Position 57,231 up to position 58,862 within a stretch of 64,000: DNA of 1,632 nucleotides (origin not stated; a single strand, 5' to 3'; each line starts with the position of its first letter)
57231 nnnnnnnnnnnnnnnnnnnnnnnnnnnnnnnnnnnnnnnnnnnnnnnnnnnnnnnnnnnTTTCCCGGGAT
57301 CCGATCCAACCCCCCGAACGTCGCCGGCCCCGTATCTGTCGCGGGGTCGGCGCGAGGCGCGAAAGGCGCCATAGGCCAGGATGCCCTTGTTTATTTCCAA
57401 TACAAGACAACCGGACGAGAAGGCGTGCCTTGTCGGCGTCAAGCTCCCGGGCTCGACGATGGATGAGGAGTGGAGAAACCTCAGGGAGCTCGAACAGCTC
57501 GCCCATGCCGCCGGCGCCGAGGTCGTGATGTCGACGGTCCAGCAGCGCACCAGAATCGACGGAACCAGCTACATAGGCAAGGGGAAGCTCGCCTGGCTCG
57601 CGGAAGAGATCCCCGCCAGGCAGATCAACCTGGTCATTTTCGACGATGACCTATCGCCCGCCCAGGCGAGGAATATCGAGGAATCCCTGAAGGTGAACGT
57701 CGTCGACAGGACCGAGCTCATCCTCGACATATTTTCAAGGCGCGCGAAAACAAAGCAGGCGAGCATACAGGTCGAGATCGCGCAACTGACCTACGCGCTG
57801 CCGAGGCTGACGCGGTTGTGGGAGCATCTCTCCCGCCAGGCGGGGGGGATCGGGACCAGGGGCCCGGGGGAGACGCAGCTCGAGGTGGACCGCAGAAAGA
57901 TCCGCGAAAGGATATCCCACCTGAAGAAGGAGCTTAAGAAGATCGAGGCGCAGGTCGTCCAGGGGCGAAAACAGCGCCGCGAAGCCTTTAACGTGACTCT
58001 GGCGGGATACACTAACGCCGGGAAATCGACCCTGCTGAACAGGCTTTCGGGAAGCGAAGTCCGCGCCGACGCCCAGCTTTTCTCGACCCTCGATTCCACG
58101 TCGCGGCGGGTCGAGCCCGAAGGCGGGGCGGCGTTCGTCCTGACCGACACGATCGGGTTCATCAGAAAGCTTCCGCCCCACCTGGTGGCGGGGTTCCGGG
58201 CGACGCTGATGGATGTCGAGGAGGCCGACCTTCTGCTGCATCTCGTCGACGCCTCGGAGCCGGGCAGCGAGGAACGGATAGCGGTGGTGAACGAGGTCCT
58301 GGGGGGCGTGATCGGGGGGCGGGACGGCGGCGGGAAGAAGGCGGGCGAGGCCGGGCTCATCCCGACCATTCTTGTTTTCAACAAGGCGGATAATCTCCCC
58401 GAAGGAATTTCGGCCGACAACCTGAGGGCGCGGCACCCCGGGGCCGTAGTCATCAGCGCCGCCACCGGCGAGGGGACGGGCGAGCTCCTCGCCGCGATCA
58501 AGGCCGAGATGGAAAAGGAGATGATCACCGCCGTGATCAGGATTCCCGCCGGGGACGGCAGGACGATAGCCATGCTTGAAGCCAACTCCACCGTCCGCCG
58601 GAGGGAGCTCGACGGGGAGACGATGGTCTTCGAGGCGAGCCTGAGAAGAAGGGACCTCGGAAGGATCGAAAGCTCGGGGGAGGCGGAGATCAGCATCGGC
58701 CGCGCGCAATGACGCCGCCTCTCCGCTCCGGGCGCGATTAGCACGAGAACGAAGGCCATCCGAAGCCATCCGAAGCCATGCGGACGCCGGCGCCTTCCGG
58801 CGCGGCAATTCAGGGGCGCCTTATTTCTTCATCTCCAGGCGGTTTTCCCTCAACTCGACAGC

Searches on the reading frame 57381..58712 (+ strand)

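Call 67: search_protein_families(library=pfam, proteins=[window:57381-58712:+], max_evalue=0.00001)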
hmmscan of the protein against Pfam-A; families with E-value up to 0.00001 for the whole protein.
window:57381-58712:+ (443 aa): 3 families
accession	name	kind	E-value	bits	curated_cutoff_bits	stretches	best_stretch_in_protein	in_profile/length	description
PF16360.10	GTP-bdg_M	-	4.5e-32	110.9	29.5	1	121-199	1-79/79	GTP-binding GTPase Middle Region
PF13167.11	GTP-bdg_N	-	1.1e-30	106.4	25.4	1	33-118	3-88/89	GTP-binding GTPase N-terminal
PF01926.29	MMR_HSR1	-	3.9e-18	66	21.9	1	205-298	2-91/113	50S ribosome-binding GTPase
